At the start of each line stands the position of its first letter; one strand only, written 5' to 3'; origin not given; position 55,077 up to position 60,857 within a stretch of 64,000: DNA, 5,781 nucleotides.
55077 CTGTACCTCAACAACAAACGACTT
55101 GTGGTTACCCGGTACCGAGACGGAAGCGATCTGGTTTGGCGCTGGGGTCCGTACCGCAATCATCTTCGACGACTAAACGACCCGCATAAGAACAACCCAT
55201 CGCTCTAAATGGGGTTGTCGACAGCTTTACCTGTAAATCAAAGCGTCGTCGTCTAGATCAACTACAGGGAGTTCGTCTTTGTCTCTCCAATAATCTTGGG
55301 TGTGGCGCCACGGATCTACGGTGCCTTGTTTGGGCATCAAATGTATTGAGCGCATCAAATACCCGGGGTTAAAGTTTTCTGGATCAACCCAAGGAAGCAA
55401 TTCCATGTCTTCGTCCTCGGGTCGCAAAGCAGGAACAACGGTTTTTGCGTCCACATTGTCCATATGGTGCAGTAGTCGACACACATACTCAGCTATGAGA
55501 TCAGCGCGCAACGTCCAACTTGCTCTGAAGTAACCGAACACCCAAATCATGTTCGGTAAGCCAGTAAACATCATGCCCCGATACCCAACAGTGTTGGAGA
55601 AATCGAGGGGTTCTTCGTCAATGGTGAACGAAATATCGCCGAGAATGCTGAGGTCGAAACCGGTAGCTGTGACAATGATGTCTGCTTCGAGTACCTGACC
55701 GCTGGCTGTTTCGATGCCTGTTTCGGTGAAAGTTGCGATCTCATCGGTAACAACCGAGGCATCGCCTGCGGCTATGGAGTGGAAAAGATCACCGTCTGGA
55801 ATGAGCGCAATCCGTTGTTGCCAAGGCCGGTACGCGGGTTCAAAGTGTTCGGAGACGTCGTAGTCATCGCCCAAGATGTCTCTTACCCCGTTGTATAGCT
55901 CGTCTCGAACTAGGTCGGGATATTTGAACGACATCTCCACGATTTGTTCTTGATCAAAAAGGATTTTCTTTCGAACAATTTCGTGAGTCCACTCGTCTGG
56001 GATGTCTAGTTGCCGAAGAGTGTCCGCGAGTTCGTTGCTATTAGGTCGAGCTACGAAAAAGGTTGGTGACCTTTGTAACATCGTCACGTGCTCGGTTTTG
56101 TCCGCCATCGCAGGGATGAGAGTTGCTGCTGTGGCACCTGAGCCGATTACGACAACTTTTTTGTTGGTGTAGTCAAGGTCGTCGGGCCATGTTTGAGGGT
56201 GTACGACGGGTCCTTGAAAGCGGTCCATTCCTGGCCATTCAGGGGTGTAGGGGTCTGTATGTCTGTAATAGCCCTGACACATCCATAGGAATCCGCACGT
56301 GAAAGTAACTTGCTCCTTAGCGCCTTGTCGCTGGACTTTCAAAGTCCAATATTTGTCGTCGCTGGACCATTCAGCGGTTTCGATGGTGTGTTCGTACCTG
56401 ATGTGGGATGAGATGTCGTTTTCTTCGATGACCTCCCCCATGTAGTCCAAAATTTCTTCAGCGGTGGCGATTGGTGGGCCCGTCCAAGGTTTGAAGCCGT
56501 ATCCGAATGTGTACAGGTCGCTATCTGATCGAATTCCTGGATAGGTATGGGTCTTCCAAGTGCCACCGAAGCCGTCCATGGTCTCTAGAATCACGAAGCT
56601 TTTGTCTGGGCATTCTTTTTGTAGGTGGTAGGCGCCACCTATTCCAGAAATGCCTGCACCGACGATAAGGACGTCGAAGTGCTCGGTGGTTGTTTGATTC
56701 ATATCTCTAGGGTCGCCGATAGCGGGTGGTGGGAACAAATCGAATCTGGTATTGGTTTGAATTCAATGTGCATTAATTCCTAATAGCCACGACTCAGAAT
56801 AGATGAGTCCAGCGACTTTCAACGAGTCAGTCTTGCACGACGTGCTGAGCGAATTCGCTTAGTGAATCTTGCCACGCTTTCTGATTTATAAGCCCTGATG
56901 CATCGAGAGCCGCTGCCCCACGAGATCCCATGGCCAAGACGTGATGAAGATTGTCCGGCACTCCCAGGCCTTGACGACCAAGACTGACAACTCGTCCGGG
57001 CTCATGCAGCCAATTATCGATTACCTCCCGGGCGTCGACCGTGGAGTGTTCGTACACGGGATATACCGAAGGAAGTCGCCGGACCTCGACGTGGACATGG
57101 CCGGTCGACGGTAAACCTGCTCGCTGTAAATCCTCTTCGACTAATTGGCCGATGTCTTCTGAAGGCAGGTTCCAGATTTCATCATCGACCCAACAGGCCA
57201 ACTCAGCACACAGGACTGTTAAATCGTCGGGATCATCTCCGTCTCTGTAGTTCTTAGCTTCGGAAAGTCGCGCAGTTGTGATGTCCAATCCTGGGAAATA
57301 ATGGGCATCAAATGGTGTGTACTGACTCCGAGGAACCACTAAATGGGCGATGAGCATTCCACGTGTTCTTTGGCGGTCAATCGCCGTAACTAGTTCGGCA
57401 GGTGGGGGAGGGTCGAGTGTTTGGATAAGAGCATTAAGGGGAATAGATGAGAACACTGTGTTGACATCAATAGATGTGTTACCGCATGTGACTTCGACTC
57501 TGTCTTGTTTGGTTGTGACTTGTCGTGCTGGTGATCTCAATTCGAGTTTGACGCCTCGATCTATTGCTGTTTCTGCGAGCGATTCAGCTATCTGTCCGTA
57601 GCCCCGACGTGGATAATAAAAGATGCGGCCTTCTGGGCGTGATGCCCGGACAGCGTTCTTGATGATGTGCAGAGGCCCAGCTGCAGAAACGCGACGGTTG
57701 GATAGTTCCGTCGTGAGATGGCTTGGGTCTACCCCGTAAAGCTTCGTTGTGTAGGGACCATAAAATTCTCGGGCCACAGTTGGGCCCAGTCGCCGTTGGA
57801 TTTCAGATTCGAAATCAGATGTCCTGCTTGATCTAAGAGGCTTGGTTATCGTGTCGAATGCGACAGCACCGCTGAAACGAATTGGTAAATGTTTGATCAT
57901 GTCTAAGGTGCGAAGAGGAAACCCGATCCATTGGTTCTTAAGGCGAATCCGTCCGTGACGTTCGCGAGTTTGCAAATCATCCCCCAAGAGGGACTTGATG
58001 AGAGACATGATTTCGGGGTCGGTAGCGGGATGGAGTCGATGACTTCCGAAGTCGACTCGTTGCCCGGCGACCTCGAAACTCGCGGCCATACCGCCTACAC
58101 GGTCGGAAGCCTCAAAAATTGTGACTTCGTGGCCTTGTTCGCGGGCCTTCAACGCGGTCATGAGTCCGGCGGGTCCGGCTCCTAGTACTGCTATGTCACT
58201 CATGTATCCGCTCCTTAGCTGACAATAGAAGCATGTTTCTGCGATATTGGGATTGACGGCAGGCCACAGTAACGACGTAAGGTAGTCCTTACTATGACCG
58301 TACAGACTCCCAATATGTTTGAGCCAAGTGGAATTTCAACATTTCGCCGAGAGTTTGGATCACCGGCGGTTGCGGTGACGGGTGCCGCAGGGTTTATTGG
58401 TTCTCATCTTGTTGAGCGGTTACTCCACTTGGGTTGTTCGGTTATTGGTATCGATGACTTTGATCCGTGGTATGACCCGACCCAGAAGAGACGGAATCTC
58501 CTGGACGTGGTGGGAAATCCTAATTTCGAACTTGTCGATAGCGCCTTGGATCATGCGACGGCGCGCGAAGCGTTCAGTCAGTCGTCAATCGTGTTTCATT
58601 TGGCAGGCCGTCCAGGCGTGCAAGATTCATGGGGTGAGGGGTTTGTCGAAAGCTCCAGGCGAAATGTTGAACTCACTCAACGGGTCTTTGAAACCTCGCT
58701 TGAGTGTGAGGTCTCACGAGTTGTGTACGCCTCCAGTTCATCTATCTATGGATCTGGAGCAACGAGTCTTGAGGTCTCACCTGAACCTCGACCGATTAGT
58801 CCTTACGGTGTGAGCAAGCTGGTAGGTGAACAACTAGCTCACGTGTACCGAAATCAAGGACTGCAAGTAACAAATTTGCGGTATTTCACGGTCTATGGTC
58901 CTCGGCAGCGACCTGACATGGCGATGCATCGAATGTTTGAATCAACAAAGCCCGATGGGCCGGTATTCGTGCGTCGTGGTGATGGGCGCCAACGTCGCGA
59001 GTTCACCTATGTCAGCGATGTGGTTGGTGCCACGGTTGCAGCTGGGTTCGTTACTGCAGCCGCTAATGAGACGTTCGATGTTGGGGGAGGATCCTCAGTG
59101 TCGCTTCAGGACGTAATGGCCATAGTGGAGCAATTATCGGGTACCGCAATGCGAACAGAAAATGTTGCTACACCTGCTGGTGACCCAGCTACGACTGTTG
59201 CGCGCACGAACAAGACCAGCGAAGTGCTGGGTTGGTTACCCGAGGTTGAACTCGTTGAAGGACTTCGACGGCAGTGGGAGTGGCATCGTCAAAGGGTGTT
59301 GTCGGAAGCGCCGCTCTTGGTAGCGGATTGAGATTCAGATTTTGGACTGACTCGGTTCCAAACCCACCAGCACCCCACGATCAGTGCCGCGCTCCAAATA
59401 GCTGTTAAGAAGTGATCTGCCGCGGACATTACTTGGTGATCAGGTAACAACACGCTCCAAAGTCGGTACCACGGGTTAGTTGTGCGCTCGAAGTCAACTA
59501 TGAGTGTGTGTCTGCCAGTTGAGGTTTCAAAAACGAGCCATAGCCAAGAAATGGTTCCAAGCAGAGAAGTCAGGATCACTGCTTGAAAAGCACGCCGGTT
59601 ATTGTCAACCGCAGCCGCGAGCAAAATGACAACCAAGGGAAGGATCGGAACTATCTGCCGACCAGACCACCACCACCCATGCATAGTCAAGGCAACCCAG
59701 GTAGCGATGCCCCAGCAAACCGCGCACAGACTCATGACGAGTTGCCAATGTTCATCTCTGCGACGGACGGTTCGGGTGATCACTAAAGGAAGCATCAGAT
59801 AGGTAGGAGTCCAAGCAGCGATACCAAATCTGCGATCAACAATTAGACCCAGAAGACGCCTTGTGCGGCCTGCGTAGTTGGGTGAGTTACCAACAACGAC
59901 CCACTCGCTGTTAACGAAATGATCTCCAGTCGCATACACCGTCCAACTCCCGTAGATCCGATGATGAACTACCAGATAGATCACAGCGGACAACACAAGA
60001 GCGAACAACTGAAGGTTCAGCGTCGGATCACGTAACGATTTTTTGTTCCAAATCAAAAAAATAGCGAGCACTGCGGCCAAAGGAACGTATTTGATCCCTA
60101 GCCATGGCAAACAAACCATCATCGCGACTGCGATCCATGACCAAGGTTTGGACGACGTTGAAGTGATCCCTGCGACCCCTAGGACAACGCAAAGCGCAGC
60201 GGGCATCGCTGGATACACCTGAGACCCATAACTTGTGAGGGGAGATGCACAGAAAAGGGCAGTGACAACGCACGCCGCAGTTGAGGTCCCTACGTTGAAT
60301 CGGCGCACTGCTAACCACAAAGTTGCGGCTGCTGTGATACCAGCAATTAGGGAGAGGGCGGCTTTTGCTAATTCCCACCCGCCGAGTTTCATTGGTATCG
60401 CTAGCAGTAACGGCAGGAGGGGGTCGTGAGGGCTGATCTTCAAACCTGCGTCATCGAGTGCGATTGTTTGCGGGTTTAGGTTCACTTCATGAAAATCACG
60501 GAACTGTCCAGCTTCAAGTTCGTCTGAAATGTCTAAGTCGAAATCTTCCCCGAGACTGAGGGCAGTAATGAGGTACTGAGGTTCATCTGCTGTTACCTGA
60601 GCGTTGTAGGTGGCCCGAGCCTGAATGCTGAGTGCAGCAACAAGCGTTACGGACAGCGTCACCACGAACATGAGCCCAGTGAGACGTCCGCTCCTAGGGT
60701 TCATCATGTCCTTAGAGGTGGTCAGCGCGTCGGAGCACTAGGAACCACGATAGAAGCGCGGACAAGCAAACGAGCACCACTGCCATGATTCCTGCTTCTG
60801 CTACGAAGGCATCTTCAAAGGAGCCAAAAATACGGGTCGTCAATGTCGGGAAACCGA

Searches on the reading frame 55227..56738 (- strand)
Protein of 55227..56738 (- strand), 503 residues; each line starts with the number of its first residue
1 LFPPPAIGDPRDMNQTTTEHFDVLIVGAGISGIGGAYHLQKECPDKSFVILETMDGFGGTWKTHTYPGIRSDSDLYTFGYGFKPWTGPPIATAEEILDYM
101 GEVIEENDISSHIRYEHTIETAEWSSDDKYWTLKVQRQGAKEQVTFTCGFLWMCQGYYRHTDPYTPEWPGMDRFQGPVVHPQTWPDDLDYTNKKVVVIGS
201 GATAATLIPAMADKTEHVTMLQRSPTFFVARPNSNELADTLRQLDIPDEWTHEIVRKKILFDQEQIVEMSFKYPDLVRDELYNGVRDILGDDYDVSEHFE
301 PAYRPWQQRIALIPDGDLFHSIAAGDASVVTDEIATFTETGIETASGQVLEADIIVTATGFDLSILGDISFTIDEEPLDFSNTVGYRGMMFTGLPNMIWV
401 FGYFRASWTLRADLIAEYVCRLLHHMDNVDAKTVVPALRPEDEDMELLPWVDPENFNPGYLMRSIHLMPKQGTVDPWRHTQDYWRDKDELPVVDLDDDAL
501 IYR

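Call 37: search_protein_families(library=pfam, proteins=[window:55227-56738:-], max_evalue=0.001)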
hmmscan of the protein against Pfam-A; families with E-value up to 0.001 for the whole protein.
window:55227-56738:- (503 aa): 7 families
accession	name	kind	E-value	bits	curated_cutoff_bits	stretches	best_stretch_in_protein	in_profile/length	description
PF00743.25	FMO-like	-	3.5e-12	46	22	1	89-231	79-222/532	Flavin-binding monooxygenase-like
PF13450.12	NAD_binding_8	-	3.6e-10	40.4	21.9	1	25-83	1-50/68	NAD(P)-binding Rossmann-like domain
PF07992.20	Pyr_redox_2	-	3.4e-09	37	26.1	1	21-248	1-200/291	Pyridine nucleotide-disulphide oxidoreductase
PF13738.12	Pyr_redox_3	-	1.2e-08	35.1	30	1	24-226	1-198/305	Pyridine nucleotide-disulphide oxidoreductase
PF13434.12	Lys_Orn_oxgnase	-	7.7e-07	29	21.3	1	108-230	107-228/339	L-lysine 6-monooxygenase/L-ornithine 5-monooxygenase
PF01946.23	Thi4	-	8.3e-07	28.9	26.2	1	20-61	17-58/235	Thi4 family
PF01266.30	DAO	-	1.2e-05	25.5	27.9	1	22-61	1-39/353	FAD dependent oxidoreductase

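Call 38: search_protein_families(library=ncbifam, proteins=[window:55227-56738:-], max_evalue=0.001)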
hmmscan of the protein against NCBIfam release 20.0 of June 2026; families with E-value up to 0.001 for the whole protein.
window:55227-56738:- (503 aa): 9 families
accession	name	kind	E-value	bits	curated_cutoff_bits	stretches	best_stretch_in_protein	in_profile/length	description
NF045818.1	Neo-PentlctneDsynPtlE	equivalog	4.5e-24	84.5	1100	1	15-241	43-275/587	neopentalenolactone/pentalenolactone D synthase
NF040505.1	ArsO_flavin_mono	equivalog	2.4e-19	70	425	1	22-228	2-196/346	ArsO family NAD(P)H-dependent flavin-containing monooxygenase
NF058570.1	trimeth_mono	equivalog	1e-12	48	675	1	88-234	89-237/443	trimethylamine monooxygenase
TIGR00562.1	proto_IX_ox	equivalog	1.2e-06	27.4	97.85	1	22-68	4-50/470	protoporphyrinogen oxidase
NF053556.1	prodigi_MAP_PigB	equivalog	4.8e-05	21.9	850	1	14-68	148-198/659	prodigiosin MAP biosynthesis oxidoreductase PigB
TIGR00292.1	TIGR00292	equivalog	0.0002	20.7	148.3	0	21-61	22-61/254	sulfide-dependent adenosine diphosphate thiazole synthase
NF008841.0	PRK11883.1-1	equivalog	0.00034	19.7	517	1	22-68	5-52/453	protoporphyrinogen oxidase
TIGR01292.1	TRX_reduct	equivalog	0.00043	19.2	343.45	0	186-228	135-177/300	thioredoxin-disulfide reductase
NF008845.0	PRK11883.1-5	equivalog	0.00051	18.4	560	0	22-64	6-52/468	protoporphyrinogen oxidase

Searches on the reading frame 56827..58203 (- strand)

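Call 37: search_protein_families(library=pfam, proteins=[window:56827-58203:-], max_evalue=0.001)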
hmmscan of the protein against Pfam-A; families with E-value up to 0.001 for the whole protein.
window:56827-58203:- (458 aa): 8 families
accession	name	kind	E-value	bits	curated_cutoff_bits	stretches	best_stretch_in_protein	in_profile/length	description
PF01593.30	Amino_oxidase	-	8.9e-27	94.9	19.8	1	12-365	2-366/443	Flavin containing amine oxidoreductase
PF13450.12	NAD_binding_8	-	2.3e-15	57.1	21.9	1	6-71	1-67/68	NAD(P)-binding Rossmann-like domain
PF01266.30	DAO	-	6.1e-09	36.3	27.9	1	3-243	1-192/353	FAD dependent oxidoreductase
PF03486.20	HI0933_like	-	8.1e-09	35.7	50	1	3-37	2-36/244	HI0933-like protein Rossmann domain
PF07992.20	Pyr_redox_2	-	1.7e-07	31.4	26.1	1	3-34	2-34/291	Pyridine nucleotide-disulphide oxidoreductase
PF12831.13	FAD_oxidored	-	2.6e-07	30.8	27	1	3-42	1-40/416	FAD dependent oxidoreductase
PF00890.30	FAD_binding_2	-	1.1e-05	25.3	20.4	1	3-40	1-38/414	FAD binding domain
PF00070.33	Pyr_redox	-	9.7e-05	23.2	22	0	4-37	2-35/82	Pyridine nucleotide-disulphide oxidoreductase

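Call 38: search_protein_families(library=ncbifam, proteins=[window:56827-58203:-], max_evalue=0.001)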
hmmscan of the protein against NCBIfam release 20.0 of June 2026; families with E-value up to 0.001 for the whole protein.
window:56827-58203:- (458 aa): 55 families (the best 25 are shown)
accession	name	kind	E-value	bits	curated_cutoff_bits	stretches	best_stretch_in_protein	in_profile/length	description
NF005547.0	PRK07208.1-3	equivalog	2e-72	244.5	380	1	3-431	6-439/465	hypothetical protein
NF005548.0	PRK07208.1-4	equivalog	2.3e-63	214.5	389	1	2-426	4-443/488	hypothetical protein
NF005545.0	PRK07208.1-1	equivalog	1e-36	126.4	451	1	3-418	9-446/504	hypothetical protein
NF005546.0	PRK07208.1-2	equivalog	1.8e-28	99.4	418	2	79-423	113-492/527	hypothetical protein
NF005560.0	PRK07233.1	equivalog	2.4e-23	82.7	252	1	3-272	2-268/435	hypothetical protein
NF005549.0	PRK07208.1-5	equivalog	3.4e-21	75.3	587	2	79-264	114-317/534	hypothetical protein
TIGR02734.1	crtI_fam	subfamily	2e-14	53.2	238.1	1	5-78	2-72/504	phytoene desaturase family protein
TIGR03467.1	HpnE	equivalog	3.9e-14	52.8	283.05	1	4-55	1-54/430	hydroxysqualene dehydroxylase HpnE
NF042421.1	hydcarot_desat_CrtD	equivalog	8.2e-12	44.3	500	1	1-67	1-64/487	1-hydroxycarotenoid 3,4-desaturase CrtD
NF058655.1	CrtID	equivalog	1.2e-11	44.1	640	1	4-53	1-50/478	bifunctional phytoene desaturase/3,4-desaturase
NF009410.0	PRK12771.1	subfamily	2.4e-10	39.6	516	1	4-40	141-177/566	NAD(P)-binding protein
NF045637.1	carotdesatCrtDProt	equivalog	3.6e-10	39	580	1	4-53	1-50/485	1-hydroxycarotenoid 3,4-desaturase CrtD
NF008841.0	PRK11883.1-1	equivalog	1.4e-09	37.4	517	1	3-174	5-189/453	protoporphyrinogen oxidase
TIGR00562.1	proto_IX_ox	equivalog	2.9e-09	36.1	97.85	1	2-166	3-175/470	protoporphyrinogen oxidase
TIGR00275.1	TIGR00275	subfamily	1.7e-08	33.7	183.8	1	4-37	1-34/401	aminoacetone oxidase family FAD-binding enzyme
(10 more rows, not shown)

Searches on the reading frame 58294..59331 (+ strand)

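Call 37: search_protein_families(library=pfam, proteins=[window:58294-59331:+], max_evalue=0.001)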
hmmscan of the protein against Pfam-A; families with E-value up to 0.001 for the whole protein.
window:58294-59331:+ (345 aa): 7 families
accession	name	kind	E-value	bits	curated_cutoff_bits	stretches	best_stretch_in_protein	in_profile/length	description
PF01370.27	Epimerase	-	1.5e-45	155.9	20.9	1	26-251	1-225/240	NAD dependent epimerase/dehydratase family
PF16363.11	GDP_Man_Dehyd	-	2.6e-34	119.6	27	1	28-326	2-331/332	GDP-mannose 4,6 dehydratase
PF01073.25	3Beta_HSD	-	1.1e-16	61.1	22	1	27-250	1-228/280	3-beta hydroxysteroid dehydrogenase/isomerase family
PF07993.18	NAD_binding_4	-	2.5e-08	33.8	20.1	0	84-202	76-209/258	Male sterility protein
PF04321.23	RmlD_sub_bind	-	3.5e-08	33.3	27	1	26-312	3-267/287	RmlD substrate binding domain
PF02719.21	Polysacc_synt_2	-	7e-07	29.2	20.2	1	26-196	1-167/293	Polysaccharide biosynthesis protein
PF13460.12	NAD_binding_10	-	7.2e-05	23.2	27.2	1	30-196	1-142/184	NAD(P)H-binding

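Call 38: search_protein_families(library=ncbifam, proteins=[window:58294-59331:+], max_evalue=0.001)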
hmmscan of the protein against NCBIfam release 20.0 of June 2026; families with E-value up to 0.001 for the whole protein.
window:58294-59331:+ (345 aa): 24 families
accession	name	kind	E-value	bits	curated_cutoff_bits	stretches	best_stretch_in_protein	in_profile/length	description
TIGR01179.1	galE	equivalog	1.3e-36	126.1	262.3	2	26-207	2-183/332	UDP-glucose 4-epimerase GalE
TIGR02197.1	heptose_epim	equivalog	2.7e-30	105.6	274.6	1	27-326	2-308/316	ADP-glyceromanno-heptose 6-epimerase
TIGR04180.1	EDH_00030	hypoth_equivalog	2e-29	102.6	475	1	26-289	1-263/297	NAD-dependent 4,6-dehydratase LegB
NF011728.1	PRK15181.1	equivalog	2.4e-26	92.6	760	1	27-331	19-337/348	Vi polysaccharide biosynthesis UDP-N-acetylglucosaminuronic acid C-4 epimerase TviC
TIGR01181.1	dTDP_gluc_dehyt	equivalog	3e-24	85.7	365.1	1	27-334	3-314/321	dTDP-glucose 4,6-dehydratase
NF008360.0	PRK11150.1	equivalog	1.4e-17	63.9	452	1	26-278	2-250/310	ADP-glyceromanno-heptose 6-epimerase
NF007956.0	PRK10675.1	subfamily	4.2e-17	62.3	394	1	26-209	3-189/338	UDP-glucose 4-epimerase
TIGR03466.1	HpnA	hypoth_equivalog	5.3e-15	55.1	367.65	1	26-302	3-266/327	hopanoid-associated sugar epimerase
NF047922.1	GDPFucSynFcl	equivalog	1.8e-13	50.6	500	1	123-333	80-303/308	GDP-L-fucose synthase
NF042423.1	oxyalk_red_Shew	equivalog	1.6e-12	47.1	580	1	26-205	11-179/331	2-alkyl-3-oxoalkanoate reductase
NF041293.1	G6PDh_Azf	equivalog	3.3e-12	46.4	400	1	71-196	43-178/252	NAD-dependent glucose-6-phosphate dehydrogenase Azf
NF042422.1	oxyalk_red_OleD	equivalog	1.3e-10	41.1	580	1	26-250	3-214/329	2-alkyl-3-oxoalkanoate reductase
TIGR01746.1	Thioester-redct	subfamily_domain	4.5e-10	39.3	213.35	1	122-288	110-286/371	thioester reductase domain-containing protein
NF043036.1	ErythonDh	equivalog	1.9e-09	37.2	325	1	26-190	3-168/321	D-erythronate dehydrogenase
TIGR02622.1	CDP_4_6_dhtase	equivalog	2.4e-09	36.8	278.45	1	25-152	6-133/352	CDP-glucose 4,6-dehydratase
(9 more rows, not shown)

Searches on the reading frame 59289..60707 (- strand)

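Call 37: search_protein_families(library=pfam, proteins=[window:59289-60707:-], max_evalue=0.001)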
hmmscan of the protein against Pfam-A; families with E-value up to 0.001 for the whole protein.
window:59289-60707:- (472 aa): 0 families

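Call 38: search_protein_families(library=ncbifam, proteins=[window:59289-60707:-], max_evalue=0.001)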
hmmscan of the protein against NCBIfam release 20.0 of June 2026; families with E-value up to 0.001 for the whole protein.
window:59289-60707:- (472 aa): 1 family
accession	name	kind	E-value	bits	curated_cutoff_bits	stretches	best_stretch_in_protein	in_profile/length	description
NF047440.1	LA3751_2_3_fam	subfamily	3.3e-10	39.4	200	1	90-395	77-382/460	LA_3751/LA_3752 family putative glycosyltransferase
